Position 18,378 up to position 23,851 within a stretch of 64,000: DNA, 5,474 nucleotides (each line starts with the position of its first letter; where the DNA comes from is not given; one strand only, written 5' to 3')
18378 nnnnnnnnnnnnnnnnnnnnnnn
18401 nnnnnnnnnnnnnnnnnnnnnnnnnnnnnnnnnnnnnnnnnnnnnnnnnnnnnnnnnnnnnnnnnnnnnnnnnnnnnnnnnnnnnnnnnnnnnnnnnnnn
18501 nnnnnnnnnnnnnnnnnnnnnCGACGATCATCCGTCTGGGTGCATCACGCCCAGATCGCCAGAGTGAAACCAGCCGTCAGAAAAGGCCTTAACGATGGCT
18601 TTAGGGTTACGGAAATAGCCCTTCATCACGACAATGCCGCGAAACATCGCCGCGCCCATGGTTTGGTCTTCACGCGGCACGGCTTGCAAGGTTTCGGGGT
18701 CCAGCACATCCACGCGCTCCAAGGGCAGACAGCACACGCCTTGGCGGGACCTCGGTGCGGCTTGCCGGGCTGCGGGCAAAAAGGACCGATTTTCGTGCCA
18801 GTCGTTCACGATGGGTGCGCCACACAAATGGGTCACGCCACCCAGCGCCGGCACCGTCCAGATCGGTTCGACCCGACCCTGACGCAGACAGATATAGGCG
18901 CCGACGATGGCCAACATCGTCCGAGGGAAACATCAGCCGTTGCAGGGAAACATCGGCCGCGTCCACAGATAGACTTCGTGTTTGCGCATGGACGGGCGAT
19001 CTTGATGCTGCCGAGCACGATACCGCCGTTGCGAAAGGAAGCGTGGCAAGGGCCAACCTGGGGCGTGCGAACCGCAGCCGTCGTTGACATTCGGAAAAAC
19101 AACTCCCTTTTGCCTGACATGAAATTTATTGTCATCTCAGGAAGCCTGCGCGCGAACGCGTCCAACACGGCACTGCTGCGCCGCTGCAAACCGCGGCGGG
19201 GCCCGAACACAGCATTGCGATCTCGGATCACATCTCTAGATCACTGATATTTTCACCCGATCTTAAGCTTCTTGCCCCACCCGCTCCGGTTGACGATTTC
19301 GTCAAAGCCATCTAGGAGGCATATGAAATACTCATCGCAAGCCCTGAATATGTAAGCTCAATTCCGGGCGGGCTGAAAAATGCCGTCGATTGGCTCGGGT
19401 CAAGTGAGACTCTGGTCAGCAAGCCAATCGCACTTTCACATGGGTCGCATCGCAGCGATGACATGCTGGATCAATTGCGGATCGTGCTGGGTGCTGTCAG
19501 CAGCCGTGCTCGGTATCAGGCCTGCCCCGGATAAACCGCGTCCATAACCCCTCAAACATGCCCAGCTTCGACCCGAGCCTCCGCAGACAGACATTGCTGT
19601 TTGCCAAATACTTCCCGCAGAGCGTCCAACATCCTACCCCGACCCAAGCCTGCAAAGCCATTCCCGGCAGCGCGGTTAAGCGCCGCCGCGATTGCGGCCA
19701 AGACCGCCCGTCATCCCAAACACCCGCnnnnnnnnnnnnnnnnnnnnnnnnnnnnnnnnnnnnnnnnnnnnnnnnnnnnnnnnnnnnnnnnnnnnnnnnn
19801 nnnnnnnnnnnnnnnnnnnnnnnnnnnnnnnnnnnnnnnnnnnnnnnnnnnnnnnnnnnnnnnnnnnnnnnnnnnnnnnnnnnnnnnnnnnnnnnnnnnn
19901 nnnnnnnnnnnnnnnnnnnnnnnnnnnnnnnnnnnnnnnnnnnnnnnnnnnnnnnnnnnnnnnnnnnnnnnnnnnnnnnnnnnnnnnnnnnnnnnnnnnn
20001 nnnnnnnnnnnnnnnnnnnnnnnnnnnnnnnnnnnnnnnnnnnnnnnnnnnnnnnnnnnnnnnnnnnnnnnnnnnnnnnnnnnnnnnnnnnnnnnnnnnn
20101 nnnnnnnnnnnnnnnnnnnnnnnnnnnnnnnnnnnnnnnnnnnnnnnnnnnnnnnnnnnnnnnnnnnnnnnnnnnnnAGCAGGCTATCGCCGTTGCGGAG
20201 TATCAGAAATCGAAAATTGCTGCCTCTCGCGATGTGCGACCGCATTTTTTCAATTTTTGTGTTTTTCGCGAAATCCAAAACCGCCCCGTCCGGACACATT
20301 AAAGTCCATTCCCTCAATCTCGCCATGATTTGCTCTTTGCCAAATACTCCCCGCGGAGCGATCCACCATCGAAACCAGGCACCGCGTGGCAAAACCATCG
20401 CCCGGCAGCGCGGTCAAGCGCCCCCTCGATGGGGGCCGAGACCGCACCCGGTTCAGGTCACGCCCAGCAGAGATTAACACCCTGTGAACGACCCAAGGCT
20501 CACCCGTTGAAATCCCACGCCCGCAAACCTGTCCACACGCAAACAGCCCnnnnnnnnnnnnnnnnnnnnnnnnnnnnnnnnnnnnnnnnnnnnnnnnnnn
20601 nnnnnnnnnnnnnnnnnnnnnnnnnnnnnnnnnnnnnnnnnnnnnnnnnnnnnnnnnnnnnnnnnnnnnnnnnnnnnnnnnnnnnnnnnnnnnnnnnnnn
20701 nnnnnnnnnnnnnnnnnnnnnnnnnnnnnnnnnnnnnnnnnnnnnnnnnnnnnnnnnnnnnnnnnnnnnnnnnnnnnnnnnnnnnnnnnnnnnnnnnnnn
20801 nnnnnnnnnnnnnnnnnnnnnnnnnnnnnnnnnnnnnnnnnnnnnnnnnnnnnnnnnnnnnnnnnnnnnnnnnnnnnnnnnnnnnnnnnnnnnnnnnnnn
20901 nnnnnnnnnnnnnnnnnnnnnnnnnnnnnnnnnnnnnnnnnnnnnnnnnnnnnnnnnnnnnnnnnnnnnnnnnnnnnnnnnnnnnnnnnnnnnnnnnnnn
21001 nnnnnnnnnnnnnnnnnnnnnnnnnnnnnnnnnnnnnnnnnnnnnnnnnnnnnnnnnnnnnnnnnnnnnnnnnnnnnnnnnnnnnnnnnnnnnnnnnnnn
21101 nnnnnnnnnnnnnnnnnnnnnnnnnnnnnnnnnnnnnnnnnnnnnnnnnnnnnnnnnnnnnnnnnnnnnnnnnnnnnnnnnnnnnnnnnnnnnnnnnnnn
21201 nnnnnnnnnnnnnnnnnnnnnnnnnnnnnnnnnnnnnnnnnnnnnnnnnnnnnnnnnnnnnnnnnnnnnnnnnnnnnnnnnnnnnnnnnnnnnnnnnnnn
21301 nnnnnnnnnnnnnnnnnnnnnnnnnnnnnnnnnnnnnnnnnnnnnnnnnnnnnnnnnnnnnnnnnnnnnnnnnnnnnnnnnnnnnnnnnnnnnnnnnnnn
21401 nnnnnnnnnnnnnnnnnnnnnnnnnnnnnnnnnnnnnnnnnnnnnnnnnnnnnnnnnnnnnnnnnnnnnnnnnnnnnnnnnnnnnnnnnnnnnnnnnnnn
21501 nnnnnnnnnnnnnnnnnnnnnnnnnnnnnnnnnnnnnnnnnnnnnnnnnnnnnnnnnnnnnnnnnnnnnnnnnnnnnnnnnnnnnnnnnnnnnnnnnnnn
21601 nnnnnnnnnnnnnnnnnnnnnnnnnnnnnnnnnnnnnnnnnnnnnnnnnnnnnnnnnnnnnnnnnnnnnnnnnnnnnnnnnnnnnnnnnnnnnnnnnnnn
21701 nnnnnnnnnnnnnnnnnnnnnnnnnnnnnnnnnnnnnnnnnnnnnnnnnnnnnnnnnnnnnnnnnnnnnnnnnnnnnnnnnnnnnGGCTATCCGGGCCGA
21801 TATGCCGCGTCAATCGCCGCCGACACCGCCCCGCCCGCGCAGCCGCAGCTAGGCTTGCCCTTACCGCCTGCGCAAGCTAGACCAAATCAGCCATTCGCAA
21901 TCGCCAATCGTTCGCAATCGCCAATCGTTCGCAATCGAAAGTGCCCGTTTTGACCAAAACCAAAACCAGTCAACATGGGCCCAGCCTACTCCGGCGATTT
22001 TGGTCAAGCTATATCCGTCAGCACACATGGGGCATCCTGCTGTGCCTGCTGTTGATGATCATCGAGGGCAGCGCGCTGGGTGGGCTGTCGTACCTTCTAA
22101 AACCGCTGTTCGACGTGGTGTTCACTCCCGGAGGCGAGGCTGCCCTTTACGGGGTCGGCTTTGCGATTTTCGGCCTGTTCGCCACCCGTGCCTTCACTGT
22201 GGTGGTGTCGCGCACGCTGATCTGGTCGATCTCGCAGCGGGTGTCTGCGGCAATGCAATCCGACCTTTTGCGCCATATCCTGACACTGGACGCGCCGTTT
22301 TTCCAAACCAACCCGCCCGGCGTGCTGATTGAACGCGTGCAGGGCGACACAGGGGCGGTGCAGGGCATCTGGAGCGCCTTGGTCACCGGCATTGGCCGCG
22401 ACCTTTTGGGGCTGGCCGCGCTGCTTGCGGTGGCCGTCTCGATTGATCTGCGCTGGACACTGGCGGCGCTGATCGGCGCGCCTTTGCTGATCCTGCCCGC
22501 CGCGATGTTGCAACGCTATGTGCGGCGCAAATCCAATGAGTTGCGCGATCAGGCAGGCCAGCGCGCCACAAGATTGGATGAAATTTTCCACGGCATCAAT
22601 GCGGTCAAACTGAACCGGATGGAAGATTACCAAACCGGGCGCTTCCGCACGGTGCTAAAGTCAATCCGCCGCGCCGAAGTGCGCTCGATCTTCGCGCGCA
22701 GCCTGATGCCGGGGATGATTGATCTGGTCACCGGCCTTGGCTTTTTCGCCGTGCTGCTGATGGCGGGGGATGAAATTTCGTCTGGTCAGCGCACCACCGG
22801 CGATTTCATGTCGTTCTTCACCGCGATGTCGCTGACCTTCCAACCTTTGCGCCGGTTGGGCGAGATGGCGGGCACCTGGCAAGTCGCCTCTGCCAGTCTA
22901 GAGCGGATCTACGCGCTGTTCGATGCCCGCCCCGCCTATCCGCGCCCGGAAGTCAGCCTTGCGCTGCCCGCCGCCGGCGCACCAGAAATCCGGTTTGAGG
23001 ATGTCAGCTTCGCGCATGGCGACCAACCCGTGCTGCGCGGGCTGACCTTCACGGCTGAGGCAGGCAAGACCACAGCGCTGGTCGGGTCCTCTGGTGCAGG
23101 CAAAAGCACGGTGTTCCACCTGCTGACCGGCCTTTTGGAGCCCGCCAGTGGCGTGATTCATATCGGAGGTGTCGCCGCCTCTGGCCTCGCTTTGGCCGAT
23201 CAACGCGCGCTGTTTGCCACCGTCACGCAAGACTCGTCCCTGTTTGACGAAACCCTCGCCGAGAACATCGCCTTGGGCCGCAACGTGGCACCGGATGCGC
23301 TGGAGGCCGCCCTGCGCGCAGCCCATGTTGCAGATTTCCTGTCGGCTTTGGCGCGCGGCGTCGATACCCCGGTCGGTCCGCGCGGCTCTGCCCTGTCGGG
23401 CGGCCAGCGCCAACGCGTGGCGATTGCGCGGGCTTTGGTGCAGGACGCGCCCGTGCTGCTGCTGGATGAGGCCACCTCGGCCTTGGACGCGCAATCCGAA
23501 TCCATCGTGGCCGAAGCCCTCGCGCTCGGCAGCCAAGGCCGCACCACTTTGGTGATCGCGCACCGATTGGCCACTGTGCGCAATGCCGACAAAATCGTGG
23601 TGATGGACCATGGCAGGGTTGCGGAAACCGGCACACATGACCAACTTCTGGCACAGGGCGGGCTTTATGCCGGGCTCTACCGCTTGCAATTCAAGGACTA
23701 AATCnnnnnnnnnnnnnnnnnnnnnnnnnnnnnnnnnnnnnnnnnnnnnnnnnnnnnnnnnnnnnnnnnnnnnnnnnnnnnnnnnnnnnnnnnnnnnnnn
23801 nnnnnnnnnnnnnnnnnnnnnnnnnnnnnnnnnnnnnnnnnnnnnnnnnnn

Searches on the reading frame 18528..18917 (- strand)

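Call 77: search_protein_families(library=pfam, proteins=[window:18528-18917:-], max_evalue=0.01)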
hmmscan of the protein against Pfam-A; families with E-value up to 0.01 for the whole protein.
window:18528-18917:- (129 aa): 1 family
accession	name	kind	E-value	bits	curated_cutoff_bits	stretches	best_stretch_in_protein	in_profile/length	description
PF00501.34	AMP-binding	-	0.0031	16.8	29.9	1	52-102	337-384/384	AMP-binding enzyme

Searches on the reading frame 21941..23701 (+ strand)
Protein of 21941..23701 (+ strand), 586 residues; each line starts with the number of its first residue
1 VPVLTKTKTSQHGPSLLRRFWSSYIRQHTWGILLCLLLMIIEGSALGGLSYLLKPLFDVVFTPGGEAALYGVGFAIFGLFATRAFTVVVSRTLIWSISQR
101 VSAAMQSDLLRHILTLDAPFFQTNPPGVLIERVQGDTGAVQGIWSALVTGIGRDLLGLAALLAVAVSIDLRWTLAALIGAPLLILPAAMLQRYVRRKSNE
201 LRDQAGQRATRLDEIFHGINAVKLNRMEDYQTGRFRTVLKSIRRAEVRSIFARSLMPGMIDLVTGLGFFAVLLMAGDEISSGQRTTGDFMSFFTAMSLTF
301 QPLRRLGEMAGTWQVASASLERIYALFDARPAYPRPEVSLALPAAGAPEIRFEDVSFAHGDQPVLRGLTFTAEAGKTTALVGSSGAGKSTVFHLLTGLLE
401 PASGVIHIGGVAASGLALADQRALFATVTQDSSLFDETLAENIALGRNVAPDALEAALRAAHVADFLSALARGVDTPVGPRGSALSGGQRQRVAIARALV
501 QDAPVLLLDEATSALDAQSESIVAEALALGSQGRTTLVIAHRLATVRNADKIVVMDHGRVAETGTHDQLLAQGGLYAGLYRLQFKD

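Call 15: search_protein_families(library=pfam, proteins=[window:21941-23701:+], max_evalue=0.001)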
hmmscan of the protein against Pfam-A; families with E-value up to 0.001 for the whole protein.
window:21941-23701:+ (586 aa): 6 families
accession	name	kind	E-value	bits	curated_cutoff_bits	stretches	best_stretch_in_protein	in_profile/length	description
PF00664.28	ABC_membrane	-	1e-33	117.6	28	1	32-303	1-274/274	ABC transporter transmembrane region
PF00005.33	ABC_tran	-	2.5e-30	106.3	25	1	365-513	1-137/137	ABC transporter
PF02463.25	SMC_N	-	3.5e-09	36.8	40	1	484-556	136-212/220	RecF/RecN/SMC N terminal domain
PF13191.12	AAA_16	-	8.6e-05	23.5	32.6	1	378-539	27-167/167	AAA ATPase domain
PF13401.12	AAA_22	-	0.00049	20.9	27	0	377-515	7-96/130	AAA domain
PF13304.12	AAA_21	-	0.00076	20.1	27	0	378-433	2-57/304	AAA domain, putative AbiEii toxin, Type IV TA system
